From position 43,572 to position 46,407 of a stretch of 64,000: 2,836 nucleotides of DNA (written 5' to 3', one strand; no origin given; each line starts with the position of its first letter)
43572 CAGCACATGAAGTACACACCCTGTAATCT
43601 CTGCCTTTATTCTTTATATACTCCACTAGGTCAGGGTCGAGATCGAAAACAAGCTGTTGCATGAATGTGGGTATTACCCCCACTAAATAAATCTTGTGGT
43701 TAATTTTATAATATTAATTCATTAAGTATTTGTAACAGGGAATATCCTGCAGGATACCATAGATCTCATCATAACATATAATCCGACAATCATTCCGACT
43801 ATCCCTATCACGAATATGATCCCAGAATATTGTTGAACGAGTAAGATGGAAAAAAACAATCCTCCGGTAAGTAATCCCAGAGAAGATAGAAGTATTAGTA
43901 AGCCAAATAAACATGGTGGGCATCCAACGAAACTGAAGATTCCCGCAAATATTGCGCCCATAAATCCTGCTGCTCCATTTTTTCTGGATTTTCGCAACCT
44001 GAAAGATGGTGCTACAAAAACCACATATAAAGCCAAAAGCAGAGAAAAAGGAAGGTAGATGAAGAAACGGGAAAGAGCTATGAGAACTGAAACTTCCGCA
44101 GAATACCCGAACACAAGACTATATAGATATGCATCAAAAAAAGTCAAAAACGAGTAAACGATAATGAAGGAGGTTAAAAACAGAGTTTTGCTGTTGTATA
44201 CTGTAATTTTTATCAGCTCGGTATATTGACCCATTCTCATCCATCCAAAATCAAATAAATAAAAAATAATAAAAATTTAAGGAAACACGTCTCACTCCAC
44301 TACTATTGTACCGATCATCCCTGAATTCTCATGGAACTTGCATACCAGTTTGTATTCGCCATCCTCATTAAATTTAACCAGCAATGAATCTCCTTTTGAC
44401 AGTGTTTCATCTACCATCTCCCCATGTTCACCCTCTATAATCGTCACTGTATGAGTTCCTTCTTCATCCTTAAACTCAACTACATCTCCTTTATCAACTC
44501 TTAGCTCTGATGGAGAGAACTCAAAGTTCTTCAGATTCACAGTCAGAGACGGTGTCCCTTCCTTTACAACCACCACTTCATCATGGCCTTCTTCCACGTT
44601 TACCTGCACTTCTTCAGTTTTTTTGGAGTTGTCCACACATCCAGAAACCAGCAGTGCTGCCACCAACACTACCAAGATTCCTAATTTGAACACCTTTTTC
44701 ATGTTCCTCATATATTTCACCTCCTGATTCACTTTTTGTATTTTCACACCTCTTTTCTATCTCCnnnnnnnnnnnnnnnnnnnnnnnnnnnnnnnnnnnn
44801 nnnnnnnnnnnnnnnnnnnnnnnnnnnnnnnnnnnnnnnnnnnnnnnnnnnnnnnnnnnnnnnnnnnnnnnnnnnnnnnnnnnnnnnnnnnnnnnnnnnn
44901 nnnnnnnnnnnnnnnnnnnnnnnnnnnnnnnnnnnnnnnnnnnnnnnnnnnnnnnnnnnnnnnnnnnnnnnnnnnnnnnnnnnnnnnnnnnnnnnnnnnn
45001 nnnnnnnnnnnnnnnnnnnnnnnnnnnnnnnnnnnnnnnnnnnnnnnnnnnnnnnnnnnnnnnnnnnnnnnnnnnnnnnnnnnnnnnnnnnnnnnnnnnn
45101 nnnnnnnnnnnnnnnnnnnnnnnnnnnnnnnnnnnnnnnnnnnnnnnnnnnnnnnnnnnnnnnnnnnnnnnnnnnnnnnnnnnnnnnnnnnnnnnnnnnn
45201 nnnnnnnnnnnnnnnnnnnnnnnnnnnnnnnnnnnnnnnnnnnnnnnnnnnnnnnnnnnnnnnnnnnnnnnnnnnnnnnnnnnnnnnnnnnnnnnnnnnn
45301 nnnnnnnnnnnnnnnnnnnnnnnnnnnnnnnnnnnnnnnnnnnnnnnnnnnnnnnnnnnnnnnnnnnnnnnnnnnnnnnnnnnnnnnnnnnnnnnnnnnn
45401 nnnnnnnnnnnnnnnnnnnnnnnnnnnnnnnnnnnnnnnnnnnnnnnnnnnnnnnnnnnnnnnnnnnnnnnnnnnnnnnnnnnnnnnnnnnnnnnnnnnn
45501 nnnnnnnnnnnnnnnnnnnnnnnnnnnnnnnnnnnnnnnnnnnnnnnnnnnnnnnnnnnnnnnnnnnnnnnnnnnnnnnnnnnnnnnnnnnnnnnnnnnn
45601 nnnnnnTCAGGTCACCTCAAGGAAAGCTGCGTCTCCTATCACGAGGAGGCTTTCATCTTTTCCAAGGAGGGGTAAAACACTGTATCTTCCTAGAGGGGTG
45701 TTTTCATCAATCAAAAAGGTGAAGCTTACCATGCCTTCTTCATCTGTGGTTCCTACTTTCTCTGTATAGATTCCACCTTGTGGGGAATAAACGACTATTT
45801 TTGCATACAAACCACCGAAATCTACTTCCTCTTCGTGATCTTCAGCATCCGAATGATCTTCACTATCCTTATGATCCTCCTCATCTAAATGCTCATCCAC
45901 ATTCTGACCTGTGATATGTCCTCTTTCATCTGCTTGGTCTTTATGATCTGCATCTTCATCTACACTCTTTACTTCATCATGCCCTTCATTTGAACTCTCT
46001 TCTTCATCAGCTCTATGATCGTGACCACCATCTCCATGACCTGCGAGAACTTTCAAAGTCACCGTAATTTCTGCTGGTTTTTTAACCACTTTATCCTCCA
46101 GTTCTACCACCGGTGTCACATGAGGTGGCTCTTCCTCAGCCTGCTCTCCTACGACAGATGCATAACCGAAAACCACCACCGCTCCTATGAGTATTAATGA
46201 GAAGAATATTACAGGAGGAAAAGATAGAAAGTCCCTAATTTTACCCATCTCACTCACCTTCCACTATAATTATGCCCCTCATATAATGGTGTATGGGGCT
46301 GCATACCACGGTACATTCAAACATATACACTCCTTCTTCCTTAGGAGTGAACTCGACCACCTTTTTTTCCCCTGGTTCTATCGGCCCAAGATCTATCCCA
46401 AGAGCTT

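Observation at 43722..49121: Seven-gene, translationally coupled copper/Fe-S membrane operon with no recognisable catalytic subunit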

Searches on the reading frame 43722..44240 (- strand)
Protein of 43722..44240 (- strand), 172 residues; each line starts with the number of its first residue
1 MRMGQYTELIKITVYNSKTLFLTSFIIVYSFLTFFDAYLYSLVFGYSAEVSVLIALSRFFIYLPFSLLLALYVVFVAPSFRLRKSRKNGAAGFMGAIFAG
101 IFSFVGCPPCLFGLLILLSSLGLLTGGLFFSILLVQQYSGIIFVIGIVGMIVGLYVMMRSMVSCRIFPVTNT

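Call 3: search_protein_families(library=pfam, proteins=[window:43722-44240:-], max_evalue=0.1)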
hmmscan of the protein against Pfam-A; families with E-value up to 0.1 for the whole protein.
window:43722-44240:- (172 aa): 0 families

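Call 4: search_protein_families(library=ncbifam, proteins=[window:43722-44240:-], max_evalue=0.1)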
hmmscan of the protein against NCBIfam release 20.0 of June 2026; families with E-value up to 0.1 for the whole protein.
window:43722-44240:- (172 aa): 0 families

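Call 27: find_homologous_proteins(query=window:43722-44240:-, max_evalue=0.001)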
Query window:43722-44240:- (172 aa): 4 proteins with E <= 0.001 among 621 candidates.
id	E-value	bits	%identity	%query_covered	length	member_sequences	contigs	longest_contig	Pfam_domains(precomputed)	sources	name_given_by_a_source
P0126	6.7e-97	340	100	99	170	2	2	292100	-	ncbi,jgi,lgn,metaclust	metaclust:\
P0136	1.1e-29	122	46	91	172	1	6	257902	-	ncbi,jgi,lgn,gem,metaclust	jgi:hypothetical protein|metaclust:\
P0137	2.1e-27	114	43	92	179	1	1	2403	-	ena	-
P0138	1.1e-23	102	44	87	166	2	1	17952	-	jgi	jgi:hypothetical protein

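Call 34: predict_structure(alignment_id=A2)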
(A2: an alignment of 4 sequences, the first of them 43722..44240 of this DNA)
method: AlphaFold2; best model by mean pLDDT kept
length: 172 residues; sequences in the alignment: 4
mean_pLDDT: 59.2   pTM: 0.44
mean pLDDT of the five models: 59.2, 55.5, 55.0, 52.2, 50.3
residues with pLDDT >= 90: 0; 70-90: 57; 50-70: 52; < 50: 63
segments of 3 or more residues with pLDDT < 50: 80-118, 129-131, 133-136, 163-172
pLDDT, mean of each block of 10 residues (from residue 1): 61 70 79 78 79 77 74 60 40 46 43 46 51 48 60 56 43 38
secondary structure, 60 per line:
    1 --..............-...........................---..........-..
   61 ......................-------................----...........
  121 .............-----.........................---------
elements in order: H3-16 H18-44 H48-57 H59-82 H90-105 H110-133 H139-163

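Call 37: search_solved_structures(query=A2, max_evalue=10)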
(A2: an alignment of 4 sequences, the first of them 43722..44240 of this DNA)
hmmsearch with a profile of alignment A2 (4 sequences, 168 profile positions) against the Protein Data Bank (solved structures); distinct sequences matched with E-value up to 10: 0.

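Call 39: search_protein_representatives(alignment_id=A2)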
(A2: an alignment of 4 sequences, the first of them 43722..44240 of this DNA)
Query: 4 sequences, 168 profile positions. Proteins with E-value up to 0.001 (for the whole library): 3; up to 1e-10: 1; up to 1e-30: 1. The best 3 are listed.
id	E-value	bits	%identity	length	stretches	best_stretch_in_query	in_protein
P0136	4.7e-81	287.1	-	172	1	2-165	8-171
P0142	1.3e-09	54.6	-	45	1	126-168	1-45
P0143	2.0e-08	50.7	-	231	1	61-161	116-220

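Call 57: find_encoding_contigs(protein=P0136, flank=7000, max_places=1)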
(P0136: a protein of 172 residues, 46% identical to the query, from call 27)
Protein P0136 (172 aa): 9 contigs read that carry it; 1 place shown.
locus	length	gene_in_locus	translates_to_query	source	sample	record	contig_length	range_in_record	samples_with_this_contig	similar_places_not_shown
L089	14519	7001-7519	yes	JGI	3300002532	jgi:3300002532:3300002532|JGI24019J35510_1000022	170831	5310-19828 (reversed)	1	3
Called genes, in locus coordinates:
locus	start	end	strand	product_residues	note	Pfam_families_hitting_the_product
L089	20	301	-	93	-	PF24365:DUF7521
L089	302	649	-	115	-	PF01475:FUR (weak), PF13545:HTH_Crp_2 (weak), PF01978:TrmB, PF12802:MarR_2 (weak), PF12840:HTH_20, PF13412:HTH_24 (weak)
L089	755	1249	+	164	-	-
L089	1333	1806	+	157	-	-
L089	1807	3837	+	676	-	-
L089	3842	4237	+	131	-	PF13473:Cupredoxin_1, PF00116:COX2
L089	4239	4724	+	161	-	-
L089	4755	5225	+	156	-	-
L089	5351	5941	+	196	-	PF00174:Oxidored_molyb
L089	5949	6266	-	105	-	PF01638:HxlR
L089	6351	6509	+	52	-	-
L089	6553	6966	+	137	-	PF07681:DoxX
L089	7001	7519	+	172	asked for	-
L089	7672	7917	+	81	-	PF02700:PurS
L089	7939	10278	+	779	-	PF18072:FGAR-AT_linker, PF00586:AIRS, PF02769:AIRS_C, PF00586:AIRS, PF02769:AIRS_C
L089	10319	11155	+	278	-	PF13507:GATase_5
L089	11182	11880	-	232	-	-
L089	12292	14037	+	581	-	PF00488:MutS_V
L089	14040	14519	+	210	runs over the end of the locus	PF02732:ERCC4, PF12826:HHH_2, PF14520:HHH_5, PF00633:HHH (weak)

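Call 58: find_encoding_contigs(protein=P0138, flank=7000, max_places=1)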
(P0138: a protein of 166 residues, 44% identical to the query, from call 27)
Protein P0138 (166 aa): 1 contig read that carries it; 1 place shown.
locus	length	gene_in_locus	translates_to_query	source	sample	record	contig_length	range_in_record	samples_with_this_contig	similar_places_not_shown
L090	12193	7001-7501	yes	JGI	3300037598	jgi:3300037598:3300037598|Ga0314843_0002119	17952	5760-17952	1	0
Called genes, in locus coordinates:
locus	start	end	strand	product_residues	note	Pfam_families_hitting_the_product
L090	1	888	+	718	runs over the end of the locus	PF00403:HMA, PF00122:E1-E2_ATPase, PF12710:HAD (faint), PF00702:Hydrolase, PF08282:Hydrolase_3 (faint)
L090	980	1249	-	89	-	PF24365:DUF7521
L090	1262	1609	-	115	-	PF01475:FUR (weak), PF13545:HTH_Crp_2 (faint), PF01978:TrmB, PF12802:MarR_2 (weak), PF12840:HTH_20 (weak), PF13412:HTH_24 (weak)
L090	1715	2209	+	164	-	-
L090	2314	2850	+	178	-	-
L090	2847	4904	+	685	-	-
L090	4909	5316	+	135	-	PF13473:Cupredoxin_1, PF00116:COX2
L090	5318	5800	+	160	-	-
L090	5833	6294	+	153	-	PF13473:Cupredoxin_1, PF00127:Copper-bind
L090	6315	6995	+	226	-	PF00174:Oxidored_molyb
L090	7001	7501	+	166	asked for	-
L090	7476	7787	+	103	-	PF02700:PurS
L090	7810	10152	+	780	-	PF18072:FGAR-AT_linker, PF00586:AIRS, PF02769:AIRS_C, PF00586:AIRS, PF02769:AIRS_C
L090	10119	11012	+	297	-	PF13507:GATase_5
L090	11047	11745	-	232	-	-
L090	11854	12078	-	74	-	-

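Call 82: search_protein_families(library=pfam, proteins=[L089:6553-6966:+], max_evalue=0.001)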
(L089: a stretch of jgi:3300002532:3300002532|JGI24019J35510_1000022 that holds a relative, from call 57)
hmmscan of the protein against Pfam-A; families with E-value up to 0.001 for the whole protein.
L089:6553-6966:+ (137 aa): 2 families
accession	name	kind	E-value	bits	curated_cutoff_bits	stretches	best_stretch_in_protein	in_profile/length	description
PF07681.17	DoxX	-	8.7e-10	39.5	23.6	1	10-90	2-84/85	DoxX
PF05514.17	HR_lesion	-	0.00049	20.7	22.6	1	45-123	58-137/138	HR-like lesion-inducing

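Call 100: find_encoding_contigs(protein=P0143, flank=6000, max_places=2)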
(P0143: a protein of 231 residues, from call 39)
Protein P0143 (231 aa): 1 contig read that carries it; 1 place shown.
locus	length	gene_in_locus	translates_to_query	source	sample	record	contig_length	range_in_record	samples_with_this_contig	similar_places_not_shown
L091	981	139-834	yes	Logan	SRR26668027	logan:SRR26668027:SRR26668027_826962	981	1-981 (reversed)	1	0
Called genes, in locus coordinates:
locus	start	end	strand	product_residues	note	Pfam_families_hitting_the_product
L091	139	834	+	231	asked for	-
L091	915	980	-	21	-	?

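Call 101: search_protein_families(library=ncbifam, proteins=[L090:1715-2209:+, L090:6315-6995:+], max_evalue=0.01)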
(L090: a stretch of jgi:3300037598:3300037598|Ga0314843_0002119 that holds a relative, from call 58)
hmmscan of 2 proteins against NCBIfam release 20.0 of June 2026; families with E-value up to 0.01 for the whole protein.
L090:1715-2209:+ (164 aa): 0 families

L090:6315-6995:+ (226 aa): 4 families
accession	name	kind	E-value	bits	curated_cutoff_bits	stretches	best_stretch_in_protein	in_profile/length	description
NF003767.0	PRK05363.1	equivalog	8e-18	64.8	207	1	66-209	96-256/320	protein-methionine-sulfoxide reductase catalytic subunit MsrP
TIGR04555.1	sulfite_DH_soxC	equivalog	2.6e-14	53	420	1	113-199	168-255/408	sulfite dehydrogenase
NF052245.1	SorA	equivalog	5.9e-12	45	600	1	114-214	153-261/396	SorA family sulfite dehydrogenase catalytic subunit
NF052247.1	SorT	equivalog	1.4e-06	27.4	570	1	156-216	200-260/387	SorT family sulfite dehydrogenase catalytic subunit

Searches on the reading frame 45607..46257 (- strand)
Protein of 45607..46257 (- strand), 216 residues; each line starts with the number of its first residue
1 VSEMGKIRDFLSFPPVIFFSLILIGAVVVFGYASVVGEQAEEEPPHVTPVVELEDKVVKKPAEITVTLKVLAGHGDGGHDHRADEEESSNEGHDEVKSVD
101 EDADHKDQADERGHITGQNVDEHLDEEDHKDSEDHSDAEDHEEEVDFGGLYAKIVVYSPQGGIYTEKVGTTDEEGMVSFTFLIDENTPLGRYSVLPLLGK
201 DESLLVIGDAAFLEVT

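Call 3: search_protein_families(library=pfam, proteins=[window:45607-46257:-], max_evalue=0.1)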
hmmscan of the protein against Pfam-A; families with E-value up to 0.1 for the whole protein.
window:45607-46257:- (216 aa): 2 families
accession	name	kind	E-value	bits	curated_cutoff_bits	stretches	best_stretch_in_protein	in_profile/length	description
PF01835.25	MG2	-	1.7e-05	25.6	32.8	1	148-194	32-78/96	MG2 domain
PF02535.28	Zip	-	0.014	15.1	35.1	1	74-144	101-169/323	ZIP Zinc transporter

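Call 4: search_protein_families(library=ncbifam, proteins=[window:45607-46257:-], max_evalue=0.1)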
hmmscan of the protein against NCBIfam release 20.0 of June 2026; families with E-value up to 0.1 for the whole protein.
window:45607-46257:- (216 aa): 0 families

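Call 77: search_solved_structures(query=A5, max_evalue=10)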
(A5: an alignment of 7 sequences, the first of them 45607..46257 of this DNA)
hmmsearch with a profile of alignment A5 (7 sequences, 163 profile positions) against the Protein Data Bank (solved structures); distinct sequences matched with E-value up to 10: 2.
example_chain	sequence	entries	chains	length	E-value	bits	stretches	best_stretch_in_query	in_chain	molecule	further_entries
5zkh_A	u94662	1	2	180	0.0052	19.8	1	51-129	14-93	Aminoacyl tRNA synthetase complex-interacting multifunctional protein P43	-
5zke_B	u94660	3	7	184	0.0082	19.1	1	50-129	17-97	Aminoacyl tRNA Synthetase Complex-Interacting Multifunctional Protein p43 | Aminoacyl-tRNA synthetase-interacting multifunctional protein p43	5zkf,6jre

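Call 78: search_protein_families(library=pfam, alignment_id=A5, max_evalue=0.1)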
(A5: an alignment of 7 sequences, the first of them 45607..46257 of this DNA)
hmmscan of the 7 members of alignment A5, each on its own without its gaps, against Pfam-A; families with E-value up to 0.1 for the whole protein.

A. member 1, window:45607-46257:- (216 aa): 2 families
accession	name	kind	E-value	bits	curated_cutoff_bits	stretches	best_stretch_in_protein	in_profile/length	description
PF01835.25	MG2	-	1.7e-05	25.6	32.8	1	148-194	32-78/96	MG2 domain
PF02535.28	Zip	-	0.014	15.1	35.1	1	74-144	101-169/323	ZIP Zinc transporter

B. families by the number of members that match (of 7 scanned): 5 families
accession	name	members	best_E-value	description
PF01835.25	MG2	5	1.7e-05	MG2 domain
PF13800.11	Sigma_reg_N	2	0.0017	Sigma factor regulator N-terminal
PF02535.28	Zip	1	0.014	ZIP Zinc transporter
PF03896.21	TRAP_alpha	1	0.082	Translocon-associated protein (TRAP), alpha subunit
PF23249.1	KH_PARP14_3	1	0.099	PARP14, third type I KH domain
